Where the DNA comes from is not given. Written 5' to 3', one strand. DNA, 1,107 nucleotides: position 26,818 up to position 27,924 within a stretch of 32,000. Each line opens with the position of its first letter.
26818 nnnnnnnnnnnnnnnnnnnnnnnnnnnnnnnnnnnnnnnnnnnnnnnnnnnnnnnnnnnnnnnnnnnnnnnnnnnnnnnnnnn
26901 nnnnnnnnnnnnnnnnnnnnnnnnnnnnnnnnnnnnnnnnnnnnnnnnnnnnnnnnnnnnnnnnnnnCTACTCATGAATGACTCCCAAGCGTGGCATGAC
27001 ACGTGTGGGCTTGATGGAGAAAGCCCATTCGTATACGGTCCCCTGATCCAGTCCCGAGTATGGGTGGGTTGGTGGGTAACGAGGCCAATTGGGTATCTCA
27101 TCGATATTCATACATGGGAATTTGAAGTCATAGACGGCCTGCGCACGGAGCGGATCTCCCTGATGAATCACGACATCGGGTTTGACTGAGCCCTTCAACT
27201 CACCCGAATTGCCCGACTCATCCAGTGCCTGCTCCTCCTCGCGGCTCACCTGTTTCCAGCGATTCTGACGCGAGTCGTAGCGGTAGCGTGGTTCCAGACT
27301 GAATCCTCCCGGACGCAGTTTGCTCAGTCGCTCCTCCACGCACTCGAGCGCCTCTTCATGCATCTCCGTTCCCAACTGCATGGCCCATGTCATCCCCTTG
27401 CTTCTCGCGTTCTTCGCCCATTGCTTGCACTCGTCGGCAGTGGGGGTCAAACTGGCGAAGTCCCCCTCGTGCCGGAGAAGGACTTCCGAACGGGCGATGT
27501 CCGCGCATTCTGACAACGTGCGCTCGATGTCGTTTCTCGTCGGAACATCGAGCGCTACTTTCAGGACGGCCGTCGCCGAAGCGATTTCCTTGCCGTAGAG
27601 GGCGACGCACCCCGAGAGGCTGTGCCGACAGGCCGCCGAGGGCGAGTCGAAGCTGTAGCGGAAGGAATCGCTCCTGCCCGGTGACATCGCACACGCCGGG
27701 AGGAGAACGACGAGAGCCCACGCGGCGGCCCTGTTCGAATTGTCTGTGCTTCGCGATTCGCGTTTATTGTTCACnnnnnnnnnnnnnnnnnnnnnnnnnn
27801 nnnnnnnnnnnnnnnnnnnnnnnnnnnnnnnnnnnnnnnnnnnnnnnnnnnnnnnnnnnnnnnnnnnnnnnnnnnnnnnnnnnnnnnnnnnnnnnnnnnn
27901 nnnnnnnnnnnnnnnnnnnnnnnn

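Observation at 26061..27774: Lipoprotein PD-(D/E)xK toxin plus DUF3396-like immunity pair, translationally welded to a signalling gene (SitA/SitI-like outer-membrane-exchange toxin candidate)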

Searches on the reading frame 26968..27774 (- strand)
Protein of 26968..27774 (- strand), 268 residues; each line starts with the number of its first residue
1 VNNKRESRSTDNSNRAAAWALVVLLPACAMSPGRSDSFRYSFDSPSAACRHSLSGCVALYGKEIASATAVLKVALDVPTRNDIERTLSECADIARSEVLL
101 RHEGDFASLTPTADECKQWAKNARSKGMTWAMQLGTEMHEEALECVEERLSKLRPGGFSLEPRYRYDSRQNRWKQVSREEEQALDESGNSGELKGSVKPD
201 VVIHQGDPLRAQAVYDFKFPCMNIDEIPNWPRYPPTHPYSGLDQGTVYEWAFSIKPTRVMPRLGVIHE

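Call 3: search_protein_families(library=pfam, proteins=[window:26968-27774:-], max_evalue=1)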
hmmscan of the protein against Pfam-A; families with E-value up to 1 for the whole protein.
window:26968-27774:- (268 aa): 0 families

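Call 6: search_protein_families(library=ncbifam, proteins=[window:26968-27774:-], max_evalue=1)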
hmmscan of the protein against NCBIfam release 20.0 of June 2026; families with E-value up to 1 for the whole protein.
window:26968-27774:- (268 aa): 0 families

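Call 7: search_solved_structures(query=window:26968-27774:-, max_evalue=10, show_alignments=2)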
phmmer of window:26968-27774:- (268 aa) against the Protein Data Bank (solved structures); distinct sequences matched with E-value up to 10: 0.

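Call 8: find_homologous_proteins(query=window:26968-27774:-, max_evalue=0.001)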
Query window:26968-27774:- (268 aa): 370 proteins with E <= 0.001 among 1044 candidates; the best 120 are listed.
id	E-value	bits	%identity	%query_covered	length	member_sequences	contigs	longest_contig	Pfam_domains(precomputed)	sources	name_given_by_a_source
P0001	3.8e-161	553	100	89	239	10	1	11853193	-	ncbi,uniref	ncbi:hypothetical protein [Cystobacter fuscus]|uniref:hypothetical protein n=1 Tax=Cystobacter fuscu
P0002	1.8e-110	387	69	93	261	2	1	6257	-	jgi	jgi:hypothetical protein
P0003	1.9e-108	380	67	93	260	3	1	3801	-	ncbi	-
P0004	1.9e-108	380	65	98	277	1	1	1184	-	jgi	jgi:hypothetical protein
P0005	2.6e-108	380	66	93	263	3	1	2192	-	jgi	jgi:hypothetical protein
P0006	3.0e-108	379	67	92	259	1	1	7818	-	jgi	jgi:hypothetical protein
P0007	9.2e-108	378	68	93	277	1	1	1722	-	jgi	jgi:hypothetical protein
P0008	1.4e-107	377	68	91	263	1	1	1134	-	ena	-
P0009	3.5e-107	376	69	91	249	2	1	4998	-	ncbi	-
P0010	1.1e-106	374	66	93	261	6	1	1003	-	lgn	-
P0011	4.2e-105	369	67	92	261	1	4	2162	-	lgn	-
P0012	6.6e-105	368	67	91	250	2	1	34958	-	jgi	jgi:hypothetical protein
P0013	1.1e-104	368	64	93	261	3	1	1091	-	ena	-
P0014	1.7e-104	367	65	94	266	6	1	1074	-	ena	-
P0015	4.8e-104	366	64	94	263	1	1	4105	-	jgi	jgi:hypothetical protein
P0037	6.1e-82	293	56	93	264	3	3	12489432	-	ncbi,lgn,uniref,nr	ncbi:hypothetical protein ATI61_102641 [Archangium gephyra]|uniref:Lipoprotein n=1 Tax=Archangium ge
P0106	4.5e-72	261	51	92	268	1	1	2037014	-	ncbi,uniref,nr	ncbi:hypothetical protein [Pyxidicoccus xibeiensis]|uniref:hypothetical protein n=1 Tax=Pyxidicoccus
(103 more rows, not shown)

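Call 14: search_protein_representatives(protein=window:26968-27774:-)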
Query: 268 residues. Proteins with E-value up to 0.001 (for the whole library): 167; up to 1e-10: 119; up to 1e-30: 50. The best 150 are listed.
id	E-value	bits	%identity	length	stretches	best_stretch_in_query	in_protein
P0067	5.4e-78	278.5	58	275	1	41-266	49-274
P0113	6.2e-71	255.4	55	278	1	15-266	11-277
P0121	2.0e-64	234.0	51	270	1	15-266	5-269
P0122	5.6e-62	226.0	47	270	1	22-266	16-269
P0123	7.3e-59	215.8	50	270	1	19-266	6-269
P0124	3.0e-58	213.8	50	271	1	20-266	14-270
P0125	6.4e-58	212.7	47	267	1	19-266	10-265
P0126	5.6e-52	193.2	50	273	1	22-266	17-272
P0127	4.2e-51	190.4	42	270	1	23-266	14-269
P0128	1.7e-50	188.4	46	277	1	21-266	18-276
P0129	2.4e-50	187.9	49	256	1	18-266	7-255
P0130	4.8e-50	186.9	49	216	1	68-266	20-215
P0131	1.6e-49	185.2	49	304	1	70-266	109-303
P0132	1.7e-49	185.1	46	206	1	74-266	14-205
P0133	8.1e-49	182.9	44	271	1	18-266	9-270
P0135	4.0e-48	180.6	42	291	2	73-266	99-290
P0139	5.9e-47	176.8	46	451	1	68-265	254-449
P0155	3.6e-36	141.4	46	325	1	81-266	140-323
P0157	2.7e-35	138.6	42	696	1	68-266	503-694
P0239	1.8e-10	57.2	46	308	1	180-266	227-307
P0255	1.3e-07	47.9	38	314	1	111-227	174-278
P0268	1.9e-05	40.7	35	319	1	81-230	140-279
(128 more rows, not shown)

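Call 15: search_protein_families(library=pfam, proteins=[P0139, P0157, P0155, P0131, P0239, P0255, P0268, P0135], max_evalue=0.1)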
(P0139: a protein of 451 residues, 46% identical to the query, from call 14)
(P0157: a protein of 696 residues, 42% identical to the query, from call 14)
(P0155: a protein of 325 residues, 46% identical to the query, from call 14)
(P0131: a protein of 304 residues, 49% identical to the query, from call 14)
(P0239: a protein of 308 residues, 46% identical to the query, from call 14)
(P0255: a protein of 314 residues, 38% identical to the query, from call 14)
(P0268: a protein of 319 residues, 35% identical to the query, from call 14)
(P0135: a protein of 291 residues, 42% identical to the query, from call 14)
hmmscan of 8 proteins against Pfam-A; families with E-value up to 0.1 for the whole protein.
P0139 (451 aa): 1 family
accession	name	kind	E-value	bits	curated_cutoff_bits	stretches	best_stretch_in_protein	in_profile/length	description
PF09533.15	DUF2380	-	2.5e-19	69.9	26.3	1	58-233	14-180/187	Predicted lipoprotein of unknown function (DUF2380)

P0157 (696 aa): 0 families

P0155 (325 aa): 1 family
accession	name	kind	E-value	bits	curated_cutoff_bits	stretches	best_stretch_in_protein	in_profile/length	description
PF19436.4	ACS_CODH_B_C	-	0.03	14.3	25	1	84-179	30-120/245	ACS/CODH beta subunit C-terminal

P0131 (304 aa): 0 families

P0239 (308 aa): 1 family
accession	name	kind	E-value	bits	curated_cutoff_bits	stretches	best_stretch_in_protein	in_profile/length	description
PF04909.20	Amidohydro_2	-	0.083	13.1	26.4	0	48-208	2-144/289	Amidohydrolase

P0255 (314 aa): 0 families

P0268 (319 aa): 1 family
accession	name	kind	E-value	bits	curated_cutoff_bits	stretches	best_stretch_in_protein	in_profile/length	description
PF13665.11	Tox-PAAR-like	-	9.2e-37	125.9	31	1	23-127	4-107/108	Toxin PAAR-like domain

P0135 (291 aa): 0 families

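Call 25: find_encoding_contigs(protein=P0037, flank=5000, max_places=3)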
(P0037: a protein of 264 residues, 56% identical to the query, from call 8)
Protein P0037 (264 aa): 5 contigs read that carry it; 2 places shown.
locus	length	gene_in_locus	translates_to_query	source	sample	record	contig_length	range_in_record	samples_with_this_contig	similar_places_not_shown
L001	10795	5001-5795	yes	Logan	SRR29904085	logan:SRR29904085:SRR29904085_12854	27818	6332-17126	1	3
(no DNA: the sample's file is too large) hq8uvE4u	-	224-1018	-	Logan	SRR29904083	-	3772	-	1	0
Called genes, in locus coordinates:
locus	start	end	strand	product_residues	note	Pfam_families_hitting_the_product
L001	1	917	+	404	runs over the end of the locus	-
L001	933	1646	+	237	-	PF09359:VTC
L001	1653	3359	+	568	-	PF02223:Thymidylate_kin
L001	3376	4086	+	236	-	PF16316:DUF4956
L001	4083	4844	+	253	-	-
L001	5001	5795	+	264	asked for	-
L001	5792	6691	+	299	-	PF11876:TsiV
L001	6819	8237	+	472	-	PF25077:DUF7800 (weak), PF00149:Metallophos, PF14008:Metallophos_C (weak)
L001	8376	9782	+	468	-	PF13649:Methyltransf_25 (faint), PF22458:RsmF-B_ferredox, PF01189:Methyltr_RsmB-F, PF13847:Methyltransf_31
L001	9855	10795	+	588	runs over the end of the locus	PF17899:Peptidase_M61_N, PF05299:Peptidase_M61, PF13180:PDZ_2 (weak)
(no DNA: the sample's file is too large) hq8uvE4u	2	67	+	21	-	?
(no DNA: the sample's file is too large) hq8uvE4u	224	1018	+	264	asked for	-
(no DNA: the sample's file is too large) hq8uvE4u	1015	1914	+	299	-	PF11876:TsiV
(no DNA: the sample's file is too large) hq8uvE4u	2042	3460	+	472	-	PF25077:DUF7800 (weak), PF00149:Metallophos, PF14008:Metallophos_C (weak)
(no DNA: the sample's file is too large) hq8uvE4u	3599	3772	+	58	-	?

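Call 26: find_encoding_contigs(protein=P0106, flank=5000, max_places=2)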
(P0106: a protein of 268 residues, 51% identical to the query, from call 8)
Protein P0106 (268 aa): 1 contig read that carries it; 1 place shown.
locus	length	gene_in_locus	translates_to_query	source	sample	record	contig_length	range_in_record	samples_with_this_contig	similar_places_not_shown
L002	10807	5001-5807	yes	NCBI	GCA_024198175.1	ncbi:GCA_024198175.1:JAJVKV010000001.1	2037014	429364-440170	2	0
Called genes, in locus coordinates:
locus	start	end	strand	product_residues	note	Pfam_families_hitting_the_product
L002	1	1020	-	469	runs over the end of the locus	PF00675:Peptidase_M16, PF05193:Peptidase_M16_C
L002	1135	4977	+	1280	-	PF01230:HIT, PF11969:DcpS_C, PF00270:DEAD, PF04851:ResIII, PF18766:SWI2_SNF2, PF00271:Helicase_C, PF00717:Peptidase_S24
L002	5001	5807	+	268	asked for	-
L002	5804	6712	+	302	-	PF11876:TsiV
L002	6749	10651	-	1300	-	PF27043:DUF8344, PF00176:SNF2-rel_dom, PF00271:Helicase_C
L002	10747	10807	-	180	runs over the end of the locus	-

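Call 27: find_encoding_contigs(protein=P0268, flank=5000, max_places=2)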
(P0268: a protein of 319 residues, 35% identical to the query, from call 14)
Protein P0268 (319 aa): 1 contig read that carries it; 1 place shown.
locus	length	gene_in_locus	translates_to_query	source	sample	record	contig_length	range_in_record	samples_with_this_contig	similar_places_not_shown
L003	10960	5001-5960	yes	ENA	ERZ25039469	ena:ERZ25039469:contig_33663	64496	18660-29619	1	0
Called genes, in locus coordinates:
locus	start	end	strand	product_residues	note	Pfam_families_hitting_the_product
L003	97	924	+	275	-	PF13701:DDE_Tnp_1_4, PF01609:DDE_Tnp_1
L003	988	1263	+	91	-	-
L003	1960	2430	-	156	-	PF03050:DDE_Tnp_IS66, PF13817:DDE_Tnp_IS66_C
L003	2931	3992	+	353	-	PF09937:DUF2169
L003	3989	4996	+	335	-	-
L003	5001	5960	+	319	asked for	PF13665:Tox-PAAR-like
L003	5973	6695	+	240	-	PF11876:TsiV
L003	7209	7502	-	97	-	PF03050:DDE_Tnp_IS66, PF13817:DDE_Tnp_IS66_C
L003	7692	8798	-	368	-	PF01526:DDE_Tnp_Tn3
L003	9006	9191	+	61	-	PF01807:Zn_ribbon_DnaG (weak)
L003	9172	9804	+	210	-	PF08275:DNAG_N (faint), PF13155:Toprim_2 (weak)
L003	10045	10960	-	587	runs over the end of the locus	PF00211:Guanylate_cyc, PF13428:TPR_14 (faint), PF13424:TPR_12 (faint), PF00515:TPR_1 (faint), PF07719:TPR_2 (faint), PF13181:TPR_8 (faint), PF13414:TPR_11 (faint), PF14559:TPR_19 (weak), +1 more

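Call 28: predict_structure(alignment_id=A1)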
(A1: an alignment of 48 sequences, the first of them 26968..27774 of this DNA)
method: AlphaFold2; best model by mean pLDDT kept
length: 268 residues; sequences in the alignment: 48
mean_pLDDT: 84.3   pTM: 0.72
mean pLDDT of the five models: 84.3, 83.9, 83.3, 82.9, 82.5
residues with pLDDT >= 90: 187; 70-90: 8; 50-70: 41; < 50: 32
segments of 3 or more residues with pLDDT < 50: 1-4, 25-43, 64-68
pLDDT, mean of each block of 10 residues (from residue 1): 49 54 51 46 53 61 49 83 98 98 96 97 93 97 99 97 96 97 97 96 96 97 92 96 97 97 96
secondary structure, 60 per line:
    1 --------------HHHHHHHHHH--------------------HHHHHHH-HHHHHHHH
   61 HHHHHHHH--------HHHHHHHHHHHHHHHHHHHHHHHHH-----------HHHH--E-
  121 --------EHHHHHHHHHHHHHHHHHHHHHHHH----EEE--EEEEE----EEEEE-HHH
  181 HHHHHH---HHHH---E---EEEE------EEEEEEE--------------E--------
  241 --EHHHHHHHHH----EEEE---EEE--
elements in order: H15-24 H45-51 H53-68 H77-101 H113-116 H130-153 E158-160 E163-167 E172-176 H178-186 H190-193 E201-204 E211-217 H244-252 E257-260 E264-266

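Call 31: fold_search(model_id=the predicted structure, library=pdb)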
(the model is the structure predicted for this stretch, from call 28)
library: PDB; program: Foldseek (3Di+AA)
matches with E <= 10: 64; with E <= 0.001: 0
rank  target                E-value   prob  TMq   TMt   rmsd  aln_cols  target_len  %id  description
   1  6jm4_D                5.8e-01  0.08  0.10  0.22  13.4        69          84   25  The crystal structure of PB1 homo-dimer of human P62/SQSTM1 (released 2020-01-15)
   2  8a4b_A                1.3e+00  0.15  0.28  0.33   7.6       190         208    9  Structure of human Rep15:Rab3B_Q81L complex. (released 2022-08-10)
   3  8j3r_B                1.3e+00  0.03  0.13  0.10  15.5       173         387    9  Cryo-EM structure of the AsCas12f-HKRA-sgRNAS3-5v7-target DNA (released 2023-09-27)
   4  6q1h_A                2.1e+00  0.11  0.22  0.24   6.1       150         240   11  Structure of P. aeruginosa ATCC27853 NucC, cAAA-bound form (released 2019-12-25)
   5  3pa8_A                2.1e+00  0.03  0.10  0.10   9.0        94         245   15  Structure of the C. difficile TcdB cysteine protease domain in complex with a peptide inhibitor (released 2010-12-15)
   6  8j12_A                2.4e+00  0.03  0.14  0.10  13.7       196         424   11  Cryo-EM structure of the AsCas12f-sgRNA-target DNA ternary complex (released 2023-09-27)
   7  5uwo_B                2.5e+00  0.04  0.07  0.12   8.6        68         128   10  Crystal Structure of Engineered FMRP-1b NES Peptide in complex with CRM1-Ran-RanBP1 (released 2017-03-22)
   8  6pfl_B                2.7e+00  0.11  0.10  0.28   8.6        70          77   16  Crystal structure of Human HUWE1 WWE domain in complex with ADPR (released 2019-07-24)
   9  6q1h_G                2.8e+00  0.09  0.22  0.24   6.1       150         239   11  Structure of P. aeruginosa ATCC27853 NucC, cAAA-bound form (released 2019-12-25)
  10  7mny_B                2.8e+00  0.02  0.07  0.10   8.7        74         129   14  Crystal Structure of Nup358/RanBP2 Ran-binding domain 3 in complex with Ran-GPPNHP (released 2022-06-15)
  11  6pfl_A                3.0e+00  0.10  0.10  0.28   8.6        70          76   14  Crystal structure of Human HUWE1 WWE domain in complex with ADPR (released 2019-07-24)
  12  8w2p_A                3.4e+00  0.06  0.18  0.06  10.4       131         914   10  BsaXI-DNA complex I (released 2024-10-30)
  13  5jlj_B                3.6e+00  0.03  0.07  0.12   8.6        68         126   10  Crystal Structure of KPT8602 in complex with CRM1-Ran-RanBP1 (released 2016-06-29)
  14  3ves                  3.6e+00  0.03  0.11  0.06  14.8        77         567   17  Crystal structure of the O-carbamoyltransferase TobZ in complex with AMPCPP and carbamoyl phosphate (released 2012-01-25)
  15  4abn_A                3.8e+00  0.12  0.16  0.11   5.3        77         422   13  Crystal structure of full length mouse Strap (TTC5) (released 2012-01-25)
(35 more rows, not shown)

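Call 33: search_solved_structures(query=A1, max_evalue=10, show_alignments=3)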
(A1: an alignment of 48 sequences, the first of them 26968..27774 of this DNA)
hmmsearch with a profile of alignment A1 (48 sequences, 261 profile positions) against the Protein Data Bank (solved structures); distinct sequences matched with E-value up to 10: 2.
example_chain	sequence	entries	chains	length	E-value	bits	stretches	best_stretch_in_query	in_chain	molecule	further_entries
3eop_A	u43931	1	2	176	0.75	12.3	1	101-143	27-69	Thymocyte nuclear protein 1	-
5j3e_A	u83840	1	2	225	1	11.8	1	98-143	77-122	Thymocyte nuclear protein 1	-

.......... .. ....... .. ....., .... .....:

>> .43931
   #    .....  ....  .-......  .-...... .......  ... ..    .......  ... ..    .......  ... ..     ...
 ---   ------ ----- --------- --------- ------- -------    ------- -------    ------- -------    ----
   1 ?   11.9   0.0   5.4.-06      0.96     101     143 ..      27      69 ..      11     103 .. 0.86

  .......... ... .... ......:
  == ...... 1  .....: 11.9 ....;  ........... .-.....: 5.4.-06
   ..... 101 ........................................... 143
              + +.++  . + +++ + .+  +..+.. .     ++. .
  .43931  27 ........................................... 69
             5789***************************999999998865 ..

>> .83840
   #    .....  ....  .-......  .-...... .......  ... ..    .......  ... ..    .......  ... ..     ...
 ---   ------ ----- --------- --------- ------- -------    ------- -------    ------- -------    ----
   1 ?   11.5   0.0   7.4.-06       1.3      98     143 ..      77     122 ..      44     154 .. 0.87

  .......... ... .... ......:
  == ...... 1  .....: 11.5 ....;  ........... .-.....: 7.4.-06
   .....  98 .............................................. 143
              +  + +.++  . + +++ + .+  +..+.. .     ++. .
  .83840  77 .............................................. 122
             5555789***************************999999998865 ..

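Call 37: search_protein_families(library=pfam, alignment_id=A1, max_evalue=10)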
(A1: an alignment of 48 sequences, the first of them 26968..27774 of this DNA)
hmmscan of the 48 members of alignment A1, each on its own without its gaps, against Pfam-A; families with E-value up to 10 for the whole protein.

A. member 1, window:26968-27774:- (268 aa): 0 families

B. families by the number of members that match (of 48 scanned): 18 families
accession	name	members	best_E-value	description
PF14856.11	Hce2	4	0.095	Pathogen effector; putative necrosis-inducing factor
PF09599.15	IpaC_SipC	1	0.053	Salmonella-Shigella invasin protein C (IpaC_SipC)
PF23694.1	YmiC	1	0.069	YmiC-like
PF23279.1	TPR_25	1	0.072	Fungal tetratrico peptide repeats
PF23414.1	Beta-prop_EML_2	1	0.09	Echinoderm microtubule-associated protein second beta-propeller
PF24935.1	Ig_NUP210_6th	1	0.098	NUP210-like, Ig-like domain 6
PF07153.16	Marek_SORF3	1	0.13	Marek's disease-like virus SORF3 protein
PF01344.31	Kelch_1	1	0.13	Kelch motif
PF21181.3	SsfX3_N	1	0.14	SsfX3, N-terminal domain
PF01261.30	AP_endonuc_2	1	0.15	Xylose isomerase-like TIM barrel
PF08439.15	Peptidase_M3_N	1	0.19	Oligopeptidase F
PF24797.1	Beta-prop_WDR35_TULP_N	1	0.19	WDR35/TULP4 N-terminal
PF10601.15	zf-LITAF-like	1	0.23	LITAF-like zinc ribbon domain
PF12637.14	TSCPD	1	0.27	TSCPD domain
PF24712.1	YxiG_2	1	0.27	YxiG-like protein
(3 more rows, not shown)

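Call 55: search_protein_families(library=pfam, proteins=[L003:5001-5960:+], max_evalue=1)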
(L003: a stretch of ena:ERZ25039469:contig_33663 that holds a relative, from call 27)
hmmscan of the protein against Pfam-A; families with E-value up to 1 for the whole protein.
L003:5001-5960:+ (319 aa): 1 family
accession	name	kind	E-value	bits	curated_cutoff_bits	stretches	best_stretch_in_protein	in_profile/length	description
PF13665.11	Tox-PAAR-like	-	9.2e-37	125.9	31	1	23-127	4-107/108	Toxin PAAR-like domain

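Call 63: fold_search(model_id=the predicted structure, library=viral)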
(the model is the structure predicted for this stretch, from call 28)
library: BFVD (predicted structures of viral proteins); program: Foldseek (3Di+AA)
matches with E <= 10: 129; with E <= 0.001: 0
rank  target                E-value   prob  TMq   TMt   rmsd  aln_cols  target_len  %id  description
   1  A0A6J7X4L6            1.8e-01  0.11  0.19  0.14  23.2       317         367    9  PD-(D/E)XK nuclease superfamily [uncultured Caudovirales phage]
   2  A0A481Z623            2.8e-01  0.16  0.18  0.06  12.1       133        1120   20  Uncharacterized protein [Pithovirus LCPAC202]
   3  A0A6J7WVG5            3.4e-01  0.21  0.22  0.20   7.4       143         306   14  PD-(D/E)XK nuclease superfamily [uncultured Caudovirales phage]
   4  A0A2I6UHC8            7.4e-01  0.15  0.19  0.18  12.2       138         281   13  (no name in the UniProt tables at hand)
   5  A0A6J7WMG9            8.8e-01  0.15  0.24  0.19  10.1       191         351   11  Uncharacterized protein [uncultured Caudovirales phage]
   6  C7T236                8.8e-01  0.08  0.11  0.12  16.7       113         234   12  Uncharacterized protein [Lactococcus phage CB13]
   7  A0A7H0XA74            1.1e+00  0.04  0.12  0.09  21.4       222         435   11  (no name in the UniProt tables at hand)
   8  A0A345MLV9            1.2e+00  0.04  0.10  0.14  19.7       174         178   13  (no name in the UniProt tables at hand)
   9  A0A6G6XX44            1.3e+00  0.03  0.07  0.12  18.4        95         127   13  (no name in the UniProt tables at hand)
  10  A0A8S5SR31            1.4e+00  0.11  0.19  0.07  17.6       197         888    9  Transglycosylase SLT domain-containing protein [Podoviridae sp. ctXBg1]
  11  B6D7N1                1.8e+00  0.02  0.09  0.10  26.5       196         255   12  (no name in the UniProt tables at hand)
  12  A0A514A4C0            1.9e+00  0.08  0.16  0.31  16.2       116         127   15  (no name in the UniProt tables at hand)
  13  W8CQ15                1.9e+00  0.03  0.11  0.16  15.1       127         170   15  (no name in the UniProt tables at hand)
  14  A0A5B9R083            1.9e+00  0.03  0.11  0.11  22.3       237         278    9  Nuclear protein UL24 [Cacatuid alphaherpesvirus 2]
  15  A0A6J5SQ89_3          1.9e+00  0.02  0.10  0.04  19.5       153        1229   16  Large polyvalent protein associated domain-containing protein [uncultured Caudovirales phage]
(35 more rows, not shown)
